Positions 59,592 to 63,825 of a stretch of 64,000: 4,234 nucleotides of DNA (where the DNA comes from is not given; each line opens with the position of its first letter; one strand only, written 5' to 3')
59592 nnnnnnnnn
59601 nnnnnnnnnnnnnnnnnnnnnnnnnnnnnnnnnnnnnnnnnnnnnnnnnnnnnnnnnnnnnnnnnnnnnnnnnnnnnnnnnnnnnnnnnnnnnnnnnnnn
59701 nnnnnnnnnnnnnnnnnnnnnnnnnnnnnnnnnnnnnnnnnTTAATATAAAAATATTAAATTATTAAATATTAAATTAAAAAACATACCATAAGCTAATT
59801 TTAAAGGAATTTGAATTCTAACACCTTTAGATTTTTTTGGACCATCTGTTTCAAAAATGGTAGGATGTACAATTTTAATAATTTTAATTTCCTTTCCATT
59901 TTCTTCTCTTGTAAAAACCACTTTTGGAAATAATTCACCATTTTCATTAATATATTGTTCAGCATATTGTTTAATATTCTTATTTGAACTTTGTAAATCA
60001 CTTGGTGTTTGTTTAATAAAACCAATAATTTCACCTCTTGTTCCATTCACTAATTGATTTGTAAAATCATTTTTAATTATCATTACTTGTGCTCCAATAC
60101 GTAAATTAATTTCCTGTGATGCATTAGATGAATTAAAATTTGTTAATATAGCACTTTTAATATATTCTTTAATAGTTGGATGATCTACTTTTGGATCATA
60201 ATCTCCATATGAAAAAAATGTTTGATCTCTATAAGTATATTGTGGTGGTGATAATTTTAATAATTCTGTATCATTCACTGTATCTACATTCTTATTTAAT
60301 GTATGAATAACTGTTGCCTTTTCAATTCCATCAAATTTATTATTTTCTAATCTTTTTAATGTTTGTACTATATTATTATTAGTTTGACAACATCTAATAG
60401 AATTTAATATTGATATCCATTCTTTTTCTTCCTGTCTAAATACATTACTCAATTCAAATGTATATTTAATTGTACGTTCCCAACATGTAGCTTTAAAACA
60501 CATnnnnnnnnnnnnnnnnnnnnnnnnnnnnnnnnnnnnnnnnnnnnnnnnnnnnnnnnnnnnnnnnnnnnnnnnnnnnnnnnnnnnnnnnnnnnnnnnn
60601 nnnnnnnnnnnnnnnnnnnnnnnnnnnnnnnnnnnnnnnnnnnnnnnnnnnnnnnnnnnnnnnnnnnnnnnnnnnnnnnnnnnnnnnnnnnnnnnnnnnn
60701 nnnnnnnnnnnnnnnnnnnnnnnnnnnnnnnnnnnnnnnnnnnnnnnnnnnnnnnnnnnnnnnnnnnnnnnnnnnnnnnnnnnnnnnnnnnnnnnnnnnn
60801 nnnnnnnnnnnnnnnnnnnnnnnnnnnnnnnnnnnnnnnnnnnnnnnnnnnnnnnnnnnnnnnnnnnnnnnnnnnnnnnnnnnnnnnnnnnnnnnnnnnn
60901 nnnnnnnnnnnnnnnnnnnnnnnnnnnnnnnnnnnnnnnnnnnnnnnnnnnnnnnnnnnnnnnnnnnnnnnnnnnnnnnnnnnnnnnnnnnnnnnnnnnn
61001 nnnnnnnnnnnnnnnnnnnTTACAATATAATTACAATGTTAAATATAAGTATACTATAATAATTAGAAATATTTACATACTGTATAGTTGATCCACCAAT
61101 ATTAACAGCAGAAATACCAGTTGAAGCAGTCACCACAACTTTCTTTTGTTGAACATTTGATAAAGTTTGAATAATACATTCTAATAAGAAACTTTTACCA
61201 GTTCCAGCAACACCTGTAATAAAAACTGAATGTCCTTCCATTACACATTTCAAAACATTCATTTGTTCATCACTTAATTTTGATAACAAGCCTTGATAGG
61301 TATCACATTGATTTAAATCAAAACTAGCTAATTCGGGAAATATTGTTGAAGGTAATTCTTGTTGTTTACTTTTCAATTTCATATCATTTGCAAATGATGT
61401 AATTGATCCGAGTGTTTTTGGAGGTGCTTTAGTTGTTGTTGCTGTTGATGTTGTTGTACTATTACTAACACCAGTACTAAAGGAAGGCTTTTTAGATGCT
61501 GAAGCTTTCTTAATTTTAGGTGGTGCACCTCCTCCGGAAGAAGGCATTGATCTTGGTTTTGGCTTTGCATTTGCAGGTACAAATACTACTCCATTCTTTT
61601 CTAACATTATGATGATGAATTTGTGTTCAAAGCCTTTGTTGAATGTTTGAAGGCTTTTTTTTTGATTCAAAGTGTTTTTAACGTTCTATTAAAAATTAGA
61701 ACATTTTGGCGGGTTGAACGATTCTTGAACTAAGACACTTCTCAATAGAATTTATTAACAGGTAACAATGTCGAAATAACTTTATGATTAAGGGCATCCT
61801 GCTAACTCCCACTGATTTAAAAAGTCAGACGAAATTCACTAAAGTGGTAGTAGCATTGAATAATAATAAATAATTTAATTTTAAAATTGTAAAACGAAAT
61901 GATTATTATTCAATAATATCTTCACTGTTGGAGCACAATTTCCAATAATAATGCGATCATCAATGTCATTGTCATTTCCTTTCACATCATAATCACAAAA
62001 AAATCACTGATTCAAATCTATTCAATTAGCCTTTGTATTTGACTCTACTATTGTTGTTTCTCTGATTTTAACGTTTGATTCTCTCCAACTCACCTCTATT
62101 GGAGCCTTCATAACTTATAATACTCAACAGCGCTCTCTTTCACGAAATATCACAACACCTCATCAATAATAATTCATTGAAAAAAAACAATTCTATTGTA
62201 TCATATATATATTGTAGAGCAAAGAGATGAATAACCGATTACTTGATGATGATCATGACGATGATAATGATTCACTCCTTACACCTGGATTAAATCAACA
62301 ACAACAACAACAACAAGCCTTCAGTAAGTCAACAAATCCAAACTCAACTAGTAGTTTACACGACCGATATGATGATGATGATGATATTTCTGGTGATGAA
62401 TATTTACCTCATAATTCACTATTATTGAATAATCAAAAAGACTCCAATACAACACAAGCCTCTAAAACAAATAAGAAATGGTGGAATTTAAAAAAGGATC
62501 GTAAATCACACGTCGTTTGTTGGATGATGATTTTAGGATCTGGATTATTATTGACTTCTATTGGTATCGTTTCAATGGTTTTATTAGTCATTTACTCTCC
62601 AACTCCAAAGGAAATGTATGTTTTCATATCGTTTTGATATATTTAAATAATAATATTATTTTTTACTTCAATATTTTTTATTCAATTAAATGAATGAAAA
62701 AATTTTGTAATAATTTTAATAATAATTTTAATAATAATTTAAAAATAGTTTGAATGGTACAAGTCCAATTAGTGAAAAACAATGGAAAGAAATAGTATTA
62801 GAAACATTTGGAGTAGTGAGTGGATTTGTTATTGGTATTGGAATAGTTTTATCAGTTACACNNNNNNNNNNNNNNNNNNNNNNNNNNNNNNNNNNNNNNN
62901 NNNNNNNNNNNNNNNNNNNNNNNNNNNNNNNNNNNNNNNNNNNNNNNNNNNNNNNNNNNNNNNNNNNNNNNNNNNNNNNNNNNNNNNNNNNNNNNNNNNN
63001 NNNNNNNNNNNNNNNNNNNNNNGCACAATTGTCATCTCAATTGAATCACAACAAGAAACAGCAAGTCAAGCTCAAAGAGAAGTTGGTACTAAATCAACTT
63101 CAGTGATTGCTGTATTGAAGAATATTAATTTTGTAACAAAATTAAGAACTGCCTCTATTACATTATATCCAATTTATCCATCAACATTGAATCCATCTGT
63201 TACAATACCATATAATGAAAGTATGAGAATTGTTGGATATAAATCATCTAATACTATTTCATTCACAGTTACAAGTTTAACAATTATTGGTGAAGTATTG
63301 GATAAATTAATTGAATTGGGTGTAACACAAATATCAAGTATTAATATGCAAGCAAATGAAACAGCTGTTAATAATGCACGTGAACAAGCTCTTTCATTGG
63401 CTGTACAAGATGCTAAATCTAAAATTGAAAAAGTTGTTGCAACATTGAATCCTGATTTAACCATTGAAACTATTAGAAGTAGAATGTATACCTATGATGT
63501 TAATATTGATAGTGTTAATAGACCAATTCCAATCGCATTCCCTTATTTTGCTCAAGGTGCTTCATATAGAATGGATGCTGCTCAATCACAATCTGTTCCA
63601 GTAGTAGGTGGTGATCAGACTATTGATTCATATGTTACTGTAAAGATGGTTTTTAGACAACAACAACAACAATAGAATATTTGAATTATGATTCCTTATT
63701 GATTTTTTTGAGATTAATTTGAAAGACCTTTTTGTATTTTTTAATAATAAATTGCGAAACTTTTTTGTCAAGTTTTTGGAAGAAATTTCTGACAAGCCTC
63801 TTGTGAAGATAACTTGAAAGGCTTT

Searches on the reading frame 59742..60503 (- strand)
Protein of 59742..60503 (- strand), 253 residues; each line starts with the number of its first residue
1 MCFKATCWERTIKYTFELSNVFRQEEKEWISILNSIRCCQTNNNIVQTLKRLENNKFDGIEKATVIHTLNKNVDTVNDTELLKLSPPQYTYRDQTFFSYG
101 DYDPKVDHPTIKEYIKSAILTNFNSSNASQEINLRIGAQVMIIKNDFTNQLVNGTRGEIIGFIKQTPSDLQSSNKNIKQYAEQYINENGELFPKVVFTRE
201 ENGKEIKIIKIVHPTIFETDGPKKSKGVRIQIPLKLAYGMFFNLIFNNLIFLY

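Call 29: search_protein_families(library=pfam, proteins=[window:59742-60503:-], max_evalue=0.0001)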
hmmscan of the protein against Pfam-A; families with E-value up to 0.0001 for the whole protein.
window:59742-60503:- (253 aa): 1 family
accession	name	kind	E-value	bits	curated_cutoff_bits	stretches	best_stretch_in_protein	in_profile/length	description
PF21530.3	Pif1_2B_dom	-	1.8e-07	31.2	23.9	1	128-162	12-47/47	DNA helicase Pif1, 2B domain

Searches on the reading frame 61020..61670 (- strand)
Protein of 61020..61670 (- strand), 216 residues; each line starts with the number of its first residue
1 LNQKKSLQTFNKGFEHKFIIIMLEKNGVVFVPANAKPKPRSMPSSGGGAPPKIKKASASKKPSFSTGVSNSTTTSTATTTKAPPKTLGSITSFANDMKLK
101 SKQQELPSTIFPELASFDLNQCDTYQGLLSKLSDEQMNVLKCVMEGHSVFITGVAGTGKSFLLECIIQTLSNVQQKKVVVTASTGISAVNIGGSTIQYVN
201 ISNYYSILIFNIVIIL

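Call 70: search_protein_families(library=pfam, proteins=[window:61020-61670:-], max_evalue=0.01)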
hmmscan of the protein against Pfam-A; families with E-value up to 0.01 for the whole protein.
window:61020-61670:- (216 aa): 10 families
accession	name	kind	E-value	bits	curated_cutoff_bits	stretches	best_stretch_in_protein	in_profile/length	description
PF05970.20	PIF1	-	1.6e-13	51.3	25.9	1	131-196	1-72/223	PIF1-like helicase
PF13604.12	AAA_30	-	3.2e-06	27.5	27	1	132-194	2-65/191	AAA domain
PF13245.12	AAA_19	-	1.8e-05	25.4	25.1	1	142-195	7-61/134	AAA domain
PF13191.12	AAA_16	-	0.0005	21.1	32.6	1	144-171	20-49/167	AAA ATPase domain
PF00270.35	DEAD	-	0.00071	19.8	26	1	135-191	3-61/167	DEAD/DEAH box helicase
PF02562.22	PhoH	-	0.00085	19.3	27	1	132-182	5-56/205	PhoH-like protein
PF01078.27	Mg_chelatase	-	0.0014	18.5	20.3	1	143-183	19-59/207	Magnesium chelatase, subunit ChlI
PF13401.12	AAA_22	-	0.0024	18.6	27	1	148-183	7-42/130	AAA domain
PF09848.15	SLFN-g3_helicase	-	0.0042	16.9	24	1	148-184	3-39/354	Schlafen group 3, DNA/RNA helicase domain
PF20720.3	nSTAND3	-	0.01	16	27.2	0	139-180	10-50/155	Novel STAND NTPase 3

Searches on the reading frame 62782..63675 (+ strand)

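Call 29: search_protein_families(library=pfam, proteins=[window:62782-63675:+], max_evalue=0.0001)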
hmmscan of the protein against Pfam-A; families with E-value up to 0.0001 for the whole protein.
window:62782-63675:+ (297 aa): 1 family
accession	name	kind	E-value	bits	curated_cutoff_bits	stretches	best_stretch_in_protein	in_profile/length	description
PF04402.19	SIMPL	-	9.6e-28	98.3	25.2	1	82-288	17-204/205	Protein of unknown function (DUF541)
